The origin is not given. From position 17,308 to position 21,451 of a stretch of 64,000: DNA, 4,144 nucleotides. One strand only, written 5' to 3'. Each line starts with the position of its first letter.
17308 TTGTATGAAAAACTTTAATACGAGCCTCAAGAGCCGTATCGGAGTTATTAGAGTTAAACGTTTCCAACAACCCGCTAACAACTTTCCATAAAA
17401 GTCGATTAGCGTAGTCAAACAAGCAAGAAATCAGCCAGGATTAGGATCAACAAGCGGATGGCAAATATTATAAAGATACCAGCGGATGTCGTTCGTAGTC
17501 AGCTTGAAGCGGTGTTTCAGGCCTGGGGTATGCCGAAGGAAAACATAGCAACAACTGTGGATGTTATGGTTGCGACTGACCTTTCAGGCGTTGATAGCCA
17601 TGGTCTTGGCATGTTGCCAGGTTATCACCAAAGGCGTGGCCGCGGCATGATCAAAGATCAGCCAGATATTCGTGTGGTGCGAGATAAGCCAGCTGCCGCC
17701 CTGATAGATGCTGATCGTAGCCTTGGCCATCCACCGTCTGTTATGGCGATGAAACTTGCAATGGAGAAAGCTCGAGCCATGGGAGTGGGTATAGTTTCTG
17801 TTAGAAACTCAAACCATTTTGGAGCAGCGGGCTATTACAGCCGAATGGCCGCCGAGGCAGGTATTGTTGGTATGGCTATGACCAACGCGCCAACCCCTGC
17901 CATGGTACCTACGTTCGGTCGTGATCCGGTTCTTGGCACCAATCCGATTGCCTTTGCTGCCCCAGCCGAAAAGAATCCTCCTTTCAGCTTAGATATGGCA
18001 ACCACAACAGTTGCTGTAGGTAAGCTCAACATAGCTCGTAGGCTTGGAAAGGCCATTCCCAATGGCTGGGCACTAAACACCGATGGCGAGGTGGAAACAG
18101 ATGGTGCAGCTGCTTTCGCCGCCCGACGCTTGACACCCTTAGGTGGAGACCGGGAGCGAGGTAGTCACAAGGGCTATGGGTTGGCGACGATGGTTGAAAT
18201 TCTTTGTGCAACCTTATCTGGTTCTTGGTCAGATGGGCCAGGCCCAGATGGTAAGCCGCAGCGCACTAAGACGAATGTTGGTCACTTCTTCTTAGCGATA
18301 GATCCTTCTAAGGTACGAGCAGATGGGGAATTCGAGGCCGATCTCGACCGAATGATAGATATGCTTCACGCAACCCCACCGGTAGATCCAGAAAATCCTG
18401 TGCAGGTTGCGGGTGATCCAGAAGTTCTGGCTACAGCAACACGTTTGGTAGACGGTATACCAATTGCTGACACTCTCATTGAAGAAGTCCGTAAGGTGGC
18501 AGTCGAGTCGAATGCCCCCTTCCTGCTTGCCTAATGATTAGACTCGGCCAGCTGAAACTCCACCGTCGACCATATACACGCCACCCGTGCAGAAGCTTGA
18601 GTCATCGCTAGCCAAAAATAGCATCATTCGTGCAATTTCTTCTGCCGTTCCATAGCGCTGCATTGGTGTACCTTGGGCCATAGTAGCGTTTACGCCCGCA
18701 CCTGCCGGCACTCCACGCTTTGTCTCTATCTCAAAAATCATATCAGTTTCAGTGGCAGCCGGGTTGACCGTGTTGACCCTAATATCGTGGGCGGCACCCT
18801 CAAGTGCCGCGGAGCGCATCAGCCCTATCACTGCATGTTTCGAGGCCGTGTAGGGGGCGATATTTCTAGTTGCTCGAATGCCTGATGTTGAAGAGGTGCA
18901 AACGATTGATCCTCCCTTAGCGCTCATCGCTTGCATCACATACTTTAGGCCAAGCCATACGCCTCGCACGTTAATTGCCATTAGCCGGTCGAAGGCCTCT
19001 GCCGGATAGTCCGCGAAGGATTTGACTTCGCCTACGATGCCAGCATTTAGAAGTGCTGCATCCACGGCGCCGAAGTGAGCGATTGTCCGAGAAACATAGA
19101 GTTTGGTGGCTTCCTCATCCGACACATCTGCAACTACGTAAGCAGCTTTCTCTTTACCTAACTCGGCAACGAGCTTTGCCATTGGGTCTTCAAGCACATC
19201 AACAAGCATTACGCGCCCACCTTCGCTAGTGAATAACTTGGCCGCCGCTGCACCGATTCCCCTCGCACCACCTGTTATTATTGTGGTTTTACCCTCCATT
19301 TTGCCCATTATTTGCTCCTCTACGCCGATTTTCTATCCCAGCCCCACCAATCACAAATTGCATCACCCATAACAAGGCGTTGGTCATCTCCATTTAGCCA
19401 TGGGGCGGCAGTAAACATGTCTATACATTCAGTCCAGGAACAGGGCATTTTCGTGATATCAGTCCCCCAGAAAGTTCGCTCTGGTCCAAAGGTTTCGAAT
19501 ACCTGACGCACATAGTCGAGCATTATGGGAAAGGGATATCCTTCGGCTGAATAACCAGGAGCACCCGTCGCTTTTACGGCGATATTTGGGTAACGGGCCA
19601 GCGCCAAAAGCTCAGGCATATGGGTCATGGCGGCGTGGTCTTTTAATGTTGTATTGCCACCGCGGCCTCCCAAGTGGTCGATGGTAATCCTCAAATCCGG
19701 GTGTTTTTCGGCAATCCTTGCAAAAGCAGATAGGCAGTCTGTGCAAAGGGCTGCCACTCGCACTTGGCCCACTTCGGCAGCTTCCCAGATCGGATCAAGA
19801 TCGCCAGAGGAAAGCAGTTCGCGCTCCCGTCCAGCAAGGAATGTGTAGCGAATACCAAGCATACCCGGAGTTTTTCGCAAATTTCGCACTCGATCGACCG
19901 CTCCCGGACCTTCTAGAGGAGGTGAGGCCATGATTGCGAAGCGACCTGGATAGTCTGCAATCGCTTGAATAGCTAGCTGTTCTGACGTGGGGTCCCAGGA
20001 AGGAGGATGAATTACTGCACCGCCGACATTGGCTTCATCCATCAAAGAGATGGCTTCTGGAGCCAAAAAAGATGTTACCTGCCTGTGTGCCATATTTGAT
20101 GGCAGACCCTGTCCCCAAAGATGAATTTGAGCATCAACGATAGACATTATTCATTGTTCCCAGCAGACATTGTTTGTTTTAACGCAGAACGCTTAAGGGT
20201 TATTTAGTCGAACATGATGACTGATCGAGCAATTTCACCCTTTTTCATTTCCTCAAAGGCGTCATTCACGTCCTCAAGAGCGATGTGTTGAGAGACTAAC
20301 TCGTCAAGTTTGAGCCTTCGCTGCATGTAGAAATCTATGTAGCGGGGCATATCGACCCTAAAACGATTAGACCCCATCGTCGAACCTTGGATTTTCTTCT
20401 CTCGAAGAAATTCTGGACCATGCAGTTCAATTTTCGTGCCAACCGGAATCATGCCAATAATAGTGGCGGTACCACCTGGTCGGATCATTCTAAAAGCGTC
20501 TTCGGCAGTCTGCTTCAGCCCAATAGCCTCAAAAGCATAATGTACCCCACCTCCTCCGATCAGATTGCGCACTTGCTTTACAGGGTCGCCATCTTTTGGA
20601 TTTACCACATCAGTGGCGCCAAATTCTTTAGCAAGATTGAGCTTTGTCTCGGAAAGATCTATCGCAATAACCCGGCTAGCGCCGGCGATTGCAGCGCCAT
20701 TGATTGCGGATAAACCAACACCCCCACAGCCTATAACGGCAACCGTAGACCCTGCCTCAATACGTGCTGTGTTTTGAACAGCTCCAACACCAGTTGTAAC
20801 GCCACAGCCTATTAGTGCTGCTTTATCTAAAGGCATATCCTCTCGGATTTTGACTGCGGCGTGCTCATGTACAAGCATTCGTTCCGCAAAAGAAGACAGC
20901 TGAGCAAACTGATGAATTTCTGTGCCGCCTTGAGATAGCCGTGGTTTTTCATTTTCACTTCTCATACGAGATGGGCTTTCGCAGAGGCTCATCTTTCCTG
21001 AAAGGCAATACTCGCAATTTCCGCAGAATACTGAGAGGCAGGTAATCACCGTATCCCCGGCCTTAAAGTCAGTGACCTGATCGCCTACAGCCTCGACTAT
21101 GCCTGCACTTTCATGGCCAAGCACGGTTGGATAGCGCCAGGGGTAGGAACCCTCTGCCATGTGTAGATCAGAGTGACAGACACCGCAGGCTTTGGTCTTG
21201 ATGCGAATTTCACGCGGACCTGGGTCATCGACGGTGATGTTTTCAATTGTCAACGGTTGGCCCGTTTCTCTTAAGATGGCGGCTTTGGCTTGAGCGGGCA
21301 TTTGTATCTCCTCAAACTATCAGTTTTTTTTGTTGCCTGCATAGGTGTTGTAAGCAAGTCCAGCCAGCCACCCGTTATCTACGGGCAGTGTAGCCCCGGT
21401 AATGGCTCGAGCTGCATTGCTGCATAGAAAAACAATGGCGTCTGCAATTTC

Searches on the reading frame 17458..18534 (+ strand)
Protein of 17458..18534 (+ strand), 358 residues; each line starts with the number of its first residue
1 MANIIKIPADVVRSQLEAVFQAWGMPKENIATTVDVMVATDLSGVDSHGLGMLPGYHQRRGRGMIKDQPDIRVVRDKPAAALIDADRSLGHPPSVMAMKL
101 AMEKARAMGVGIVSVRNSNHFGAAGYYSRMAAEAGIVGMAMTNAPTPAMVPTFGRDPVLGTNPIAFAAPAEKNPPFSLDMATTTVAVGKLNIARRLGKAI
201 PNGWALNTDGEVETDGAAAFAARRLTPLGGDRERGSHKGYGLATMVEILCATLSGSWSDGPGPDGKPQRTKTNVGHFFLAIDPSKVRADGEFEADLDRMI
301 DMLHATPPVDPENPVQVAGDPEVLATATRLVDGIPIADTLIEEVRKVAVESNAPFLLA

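Call 4: search_protein_families(library=ncbifam, proteins=[window:17458-18534:+], max_evalue=0.00001)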
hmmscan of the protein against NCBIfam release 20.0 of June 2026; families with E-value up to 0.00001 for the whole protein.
window:17458-18534:+ (358 aa): 5 families
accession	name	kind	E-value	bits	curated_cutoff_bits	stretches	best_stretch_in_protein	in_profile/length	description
NF040650.1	sulfolac_dhydr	equivalog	1.4e-77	261.2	500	1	7-351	3-333/339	L-sulfolactate dehydrogenase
NF007504.0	PRK10098.1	equivalog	6.6e-63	212.6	336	1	5-349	5-342/360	malate/lactate/ureidoglycolate dehydrogenase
NF011599.0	PRK15025.1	equivalog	7.8e-57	193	356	1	7-342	3-329/349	ureidoglycolate dehydrogenase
TIGR03175.1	AllD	equivalog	1.6e-52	178.8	496.2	1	14-341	10-328/349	ureidoglycolate dehydrogenase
NF009750.0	PRK13260.1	equivalog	7.1e-42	143.7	316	1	6-345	2-330/332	3-dehydro-L-gulonate 2-dehydrogenase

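Call 5: search_protein_families(library=pfam, proteins=[window:17458-18534:+], max_evalue=0.00001)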
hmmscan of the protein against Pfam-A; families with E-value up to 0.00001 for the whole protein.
window:17458-18534:+ (358 aa): 1 family
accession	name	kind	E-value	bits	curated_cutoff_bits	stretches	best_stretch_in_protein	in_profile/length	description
PF02615.19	Ldh_2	-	2e-113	379.3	38.8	1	8-344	2-332/333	Malate/L-lactate dehydrogenase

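Call 80: search_solved_structures(query=window:17458-18534:+, max_evalue=1e-20)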
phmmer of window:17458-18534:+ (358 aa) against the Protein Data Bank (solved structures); distinct sequences matched with E-value up to 1e-20: 13.
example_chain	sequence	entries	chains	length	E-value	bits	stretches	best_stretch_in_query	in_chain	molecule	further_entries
1v9n_A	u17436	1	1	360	3.4e-76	259.7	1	3-349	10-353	Malate dehydrogenase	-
2x06_A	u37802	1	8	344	1.3e-58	201.9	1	18-348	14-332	L-SULFOLACTATE DEHYDROGENASE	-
3i0p_A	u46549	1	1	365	1.9e-51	178.4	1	8-354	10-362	Malate dehydrogenase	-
1vbi_A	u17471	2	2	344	1.9e-47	165.2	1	9-349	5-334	Type 2 malate/lactate dehydrogenase | malate/L-lactate dehydrogenase family protein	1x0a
2g8y_A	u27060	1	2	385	1.8e-43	152.1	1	8-336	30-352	Malate/L-lactate dehydrogenases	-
4fjs_A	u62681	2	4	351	8.9e-43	149.8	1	6-343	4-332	Ureidoglycolate dehydrogenase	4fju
4h8a_A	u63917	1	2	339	1.1e-42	149.6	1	6-342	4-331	Ureidoglycolate dehydrogenase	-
1xrh_A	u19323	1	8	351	1.1e-42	149.5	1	10-343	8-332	Ureidoglycolate Dehydrogenase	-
3uoe_A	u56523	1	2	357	4.9e-41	144.1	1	4-343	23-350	Dehydrogenase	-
1z2i_A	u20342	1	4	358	4.2e-40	141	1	15-337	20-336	malate dehydrogenase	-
1wtj_A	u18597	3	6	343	1.2e-35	126.4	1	19-348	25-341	ureidoglycolate dehydrogenase | delta1-piperideine-2-carboxylate reductase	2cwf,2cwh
1nxu_A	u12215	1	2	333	5.3e-28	101.2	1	10-345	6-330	Hypothetical oxidoreductase yiaK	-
1s20_A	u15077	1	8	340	5.6e-28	101.2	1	10-344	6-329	Hypothetical oxidoreductase yiaK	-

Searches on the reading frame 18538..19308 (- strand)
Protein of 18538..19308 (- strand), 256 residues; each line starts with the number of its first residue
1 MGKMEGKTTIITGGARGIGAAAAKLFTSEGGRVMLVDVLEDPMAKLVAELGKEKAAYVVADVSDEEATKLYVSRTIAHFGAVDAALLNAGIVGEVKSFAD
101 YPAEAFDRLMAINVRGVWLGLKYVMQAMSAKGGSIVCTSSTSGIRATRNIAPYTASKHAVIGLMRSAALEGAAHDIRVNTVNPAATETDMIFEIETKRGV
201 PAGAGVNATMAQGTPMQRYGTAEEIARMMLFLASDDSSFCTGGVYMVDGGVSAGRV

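Call 4: search_protein_families(library=ncbifam, proteins=[window:18538-19308:-], max_evalue=0.00001)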
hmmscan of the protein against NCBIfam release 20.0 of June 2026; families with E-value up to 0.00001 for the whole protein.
window:18538-19308:- (256 aa): 218 families (the best 25 are shown)
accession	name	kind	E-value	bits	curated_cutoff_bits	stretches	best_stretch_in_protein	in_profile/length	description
NF004818.0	PRK06172.1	equivalog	3.5e-61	206.7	336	1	3-253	4-252/253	SDR family oxidoreductase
NF005559.1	PRK07231.1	subfamily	2.1e-60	204.3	215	1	4-252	2-248/249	glucose 1-dehydrogenase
NF004791.0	PRK06138.1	equivalog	1e-58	198.6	312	1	3-253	2-251/252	SDR family oxidoreductase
NF052558.1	MBtsdlDhBudC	equivalog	6.6e-58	196.2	270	1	5-253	2-243/250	meso-2,3-butanediol dehydrogenase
NF006366.0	PRK08589.1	equivalog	2.3e-53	181.2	386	1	1-253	1-254/272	SDR family oxidoreductase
TIGR03971.1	SDR_subfam_1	subfamily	2.4e-53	181.2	300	1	4-252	1-269/271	mycofactocin-coupled SDR family oxidoreductase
NF005681.0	PRK07478.1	subfamily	3.2e-52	177.4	267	1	1-255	1-253/254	SDR family oxidoreductase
NF004198.0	PRK05653.1-3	equivalog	1.5e-50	172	296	1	3-251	4-246/248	3-oxoacyl-ACP reductase FabG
NF009093.0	PRK12429.1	subfamily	2.3e-50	171.3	258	1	3-252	2-257/259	3-hydroxybutyrate dehydrogenase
NF004203.0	PRK05653.2-4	subfamily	9e-49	166.2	313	1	3-252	3-257/260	3-oxoacyl-ACP reductase FabG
NF005067.0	PRK06484.1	equivalog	7.7e-48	163.3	713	1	5-252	8-252/524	short chain dehydrogenase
NF052562.1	RADHDNL4305835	equivalog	1.9e-47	161.8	400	1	3-253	4-251/252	NADP-dependent (R)-specific alcohol dehydrogenase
NF005469.0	PRK07063.1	equivalog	2.8e-47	161.5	306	1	2-252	3-255/260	SDR family oxidoreductase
NF053701.1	CsHdxCHCADhChcB2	equivalog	1.4e-46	159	350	1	4-253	1-244/245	cis-4-hydroxycyclohexanecarboxylate dehydrogenase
NF005472.0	PRK07067.1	equivalog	1.5e-46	159.1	338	1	3-250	3-253/257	L-iditol 2-dehydrogenase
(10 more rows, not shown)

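Call 5: search_protein_families(library=pfam, proteins=[window:18538-19308:-], max_evalue=0.00001)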
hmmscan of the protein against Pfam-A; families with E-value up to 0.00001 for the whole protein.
window:18538-19308:- (256 aa): 3 families
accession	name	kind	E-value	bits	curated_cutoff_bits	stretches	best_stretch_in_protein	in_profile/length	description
PF13561.12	adh_short_C2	-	2.3e-58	198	27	1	15-252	3-236/236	Enoyl-(Acyl carrier protein) reductase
PF00106.31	adh_short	-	1.1e-48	165.8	26.6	1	7-196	1-192/195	short chain dehydrogenase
PF08659.16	KR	-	1.1e-09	38.9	22.6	1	8-167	2-163/180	KR domain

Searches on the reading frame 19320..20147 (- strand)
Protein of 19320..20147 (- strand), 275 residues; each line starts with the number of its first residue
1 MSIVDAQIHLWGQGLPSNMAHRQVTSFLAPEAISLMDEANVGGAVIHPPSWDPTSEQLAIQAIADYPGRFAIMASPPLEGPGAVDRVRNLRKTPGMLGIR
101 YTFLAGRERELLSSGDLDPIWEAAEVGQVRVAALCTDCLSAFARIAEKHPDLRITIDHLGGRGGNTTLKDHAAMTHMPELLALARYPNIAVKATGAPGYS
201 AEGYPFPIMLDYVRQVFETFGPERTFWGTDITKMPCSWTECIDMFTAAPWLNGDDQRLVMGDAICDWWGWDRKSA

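Call 4: search_protein_families(library=ncbifam, proteins=[window:19320-20147:-], max_evalue=0.00001)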
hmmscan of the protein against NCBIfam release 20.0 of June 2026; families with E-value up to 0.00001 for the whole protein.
window:19320-20147:- (275 aa): 1 family
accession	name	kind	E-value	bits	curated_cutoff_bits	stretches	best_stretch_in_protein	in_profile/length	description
NF042924.1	SlmHylase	equivalog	2e-06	27.2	500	1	31-231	61-253/299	4-sulfomuconolactone hydrolase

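Call 5: search_protein_families(library=pfam, proteins=[window:19320-20147:-], max_evalue=0.00001)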
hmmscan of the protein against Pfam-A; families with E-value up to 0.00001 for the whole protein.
window:19320-20147:- (275 aa): 1 family
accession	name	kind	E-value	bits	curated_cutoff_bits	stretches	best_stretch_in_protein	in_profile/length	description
PF04909.20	Amidohydro_2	-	2.3e-22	80.5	26.4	1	4-230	1-246/289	Amidohydrolase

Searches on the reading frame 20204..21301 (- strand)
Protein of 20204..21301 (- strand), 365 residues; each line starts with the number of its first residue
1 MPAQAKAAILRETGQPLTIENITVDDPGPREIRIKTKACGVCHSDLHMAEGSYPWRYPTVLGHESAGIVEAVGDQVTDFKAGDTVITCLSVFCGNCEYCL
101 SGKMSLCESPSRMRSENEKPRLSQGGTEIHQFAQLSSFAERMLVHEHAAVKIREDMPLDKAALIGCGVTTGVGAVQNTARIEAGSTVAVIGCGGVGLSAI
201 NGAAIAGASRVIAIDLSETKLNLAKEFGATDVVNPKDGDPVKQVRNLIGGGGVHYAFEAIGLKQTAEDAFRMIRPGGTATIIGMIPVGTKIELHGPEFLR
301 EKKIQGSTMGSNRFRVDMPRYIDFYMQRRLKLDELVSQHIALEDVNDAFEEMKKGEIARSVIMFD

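Call 4: search_protein_families(library=ncbifam, proteins=[window:20204-21301:-], max_evalue=0.00001)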
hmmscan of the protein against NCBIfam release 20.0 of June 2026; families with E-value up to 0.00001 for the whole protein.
window:20204-21301:- (365 aa): 23 families
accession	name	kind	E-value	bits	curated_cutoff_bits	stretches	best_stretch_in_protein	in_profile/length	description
TIGR03989.1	Rxyl_3153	subfamily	2.5e-97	326.5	440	1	5-364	2-370/370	NDMA-dependent alcohol dehydrogenase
TIGR02818.1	adh_III_F_hyde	equivalog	2.7e-96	322.8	543.95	1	5-363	2-367/368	S-(hydroxymethyl)glutathione dehydrogenase/class III alcohol dehydrogenase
TIGR03451.1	mycoS_dep_FDH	equivalog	1e-95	320.6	512.9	1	6-364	3-358/358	S-(hydroxymethyl)mycothiol dehydrogenase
NF010344.0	PRK13771.1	subfamily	3.9e-46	157.6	349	1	6-356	2-324/334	putative alcohol dehydrogenase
NF041097.1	keto_inos_dh_IolM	equivalog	7.9e-46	156.4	450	1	18-362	41-387/389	scyllo-inosose 3-dehydrogenase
NF006940.0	PRK09422.1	equivalog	1.1e-44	152.8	344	1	6-364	2-335/338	alcohol dehydrogenase AdhP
TIGR00692.1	tdh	equivalog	1.3e-42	146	458.35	1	16-363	10-339/340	L-threonine 3-dehydrogenase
NF041172.1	AcrlCoa_red_Thmprot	equivalog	1.2e-41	142.7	500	1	6-356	2-325/334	acryloyl-CoA reductase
NF003808.0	PRK05396.1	equivalog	2.5e-40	138.4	380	1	11-362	7-338/341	L-threonine 3-dehydrogenase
TIGR03366.1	HpnZ_proposed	hypoth_equivalog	2.2e-38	132.2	328.1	1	31-301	7-271/315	putative phosphonate catabolism associated alcohol dehydrogenase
NF047908.1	AldhRedAhr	equivalog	1.2e-35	122.9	470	1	9-361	8-331/335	NADPH-dependent aldehyde reductase Ahr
TIGR03201.1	dearomat_had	equivalog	2.2e-34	119.1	338.65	1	11-363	5-347/349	6-hydroxycyclohex-1-ene-1-carbonyl-CoA dehydrogenase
NF007489.0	PRK10083.1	equivalog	5.9e-31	107.7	376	1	9-355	4-326/339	Zn-dependent oxidoreductase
NF007642.0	PRK10309.1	equivalog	1.9e-30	106.3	550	1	29-357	25-338/347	galactitol-1-phosphate 5-dehydrogenase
NF007375.0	PRK09880.1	equivalog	1.1e-28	99.9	469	1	32-364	30-343/344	L-idonate 5-dehydrogenase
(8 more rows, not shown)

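Call 5: search_protein_families(library=pfam, proteins=[window:20204-21301:-], max_evalue=0.00001)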
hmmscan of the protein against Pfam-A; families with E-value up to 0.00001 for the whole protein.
window:20204-21301:- (365 aa): 4 families
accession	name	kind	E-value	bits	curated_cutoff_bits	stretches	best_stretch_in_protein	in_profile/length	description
PF00107.32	ADH_zinc_N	-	1.1e-31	109.9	31.8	1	194-319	1-121/129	Zinc-binding dehydrogenase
PF08240.17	ADH_N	-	6.4e-26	91.1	23.5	1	28-153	1-103/104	Alcohol dehydrogenase GroES-like domain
PF16912.11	Glu_dehyd_C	-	3.7e-07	30.3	34.9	1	185-353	32-202/211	Glucose dehydrogenase C-terminus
PF13602.12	ADH_zinc_N_2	-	2.7e-06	28.8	27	1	228-356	2-127/134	Zinc-binding dehydrogenase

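Call 36: search_solved_structures(query=window:20204-21301:-, max_evalue=1e-20)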
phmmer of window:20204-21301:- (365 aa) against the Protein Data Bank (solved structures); distinct sequences matched with E-value up to 1e-20: 153 (the best 60 are shown).
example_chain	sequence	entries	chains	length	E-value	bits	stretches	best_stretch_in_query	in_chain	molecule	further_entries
7aas_A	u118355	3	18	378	2.7e-84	286.5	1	2-364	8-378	S-(hydroxymethyl)glutathione dehydrogenase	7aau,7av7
4l0q_A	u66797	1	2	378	1.1e-78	268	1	5-362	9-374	Alcohol dehydrogenase class-3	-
3uko_A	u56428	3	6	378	1.9e-78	267.3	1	5-362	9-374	Alcohol dehydrogenase class-3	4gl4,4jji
8co4_A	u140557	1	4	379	1.9e-78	267.3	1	5-362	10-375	Alcohol dehydrogenase class-3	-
4dl9_A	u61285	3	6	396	2.2e-78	267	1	5-362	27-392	Alcohol dehydrogenase class III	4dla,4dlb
8gv3_A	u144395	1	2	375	2.2e-78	267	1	4-363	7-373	Alcohol dehydrogenase class-3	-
1m6h_A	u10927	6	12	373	3.1e-78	266.6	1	4-362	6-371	Glutathione-dependent formaldehyde dehydrogenase | alcohol dehydrogenase class III chi chain | HUMAN CHICHI ALCOHOL DEHYDROGENASE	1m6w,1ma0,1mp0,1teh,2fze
1mc5_A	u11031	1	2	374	3.1e-78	266.6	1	4-362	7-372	Alcohol dehydrogenase class III chi chain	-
3qj5_A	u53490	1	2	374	3.1e-78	266.6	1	4-362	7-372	Alcohol dehydrogenase class-3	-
1cdo_A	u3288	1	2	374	9.1e-78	265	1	4-362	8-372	ALCOHOL DEHYDROGENASE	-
2fzw_A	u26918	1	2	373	3.7e-77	263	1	4-362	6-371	Alcohol dehydrogenase class III chi chain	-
4rqt_A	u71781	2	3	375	5.2e-76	259.3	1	4-363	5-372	Alcohol dehydrogenase class-P | Alcohol Dehydrogenase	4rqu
8con_A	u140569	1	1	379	5.4e-76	259.2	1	4-363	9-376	Alcohol dehydrogenase class-P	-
1hdy_A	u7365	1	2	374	6e-73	249.2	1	4-364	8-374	ALCOHOL DEHYDROGENASE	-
1ht0_A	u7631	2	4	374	6.3e-72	245.8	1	4-364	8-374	CLASS I ALCOHOL DEHYDROGENASE 3, GAMMA SUBUNIT | Alcohol dehydrogenase gamma chain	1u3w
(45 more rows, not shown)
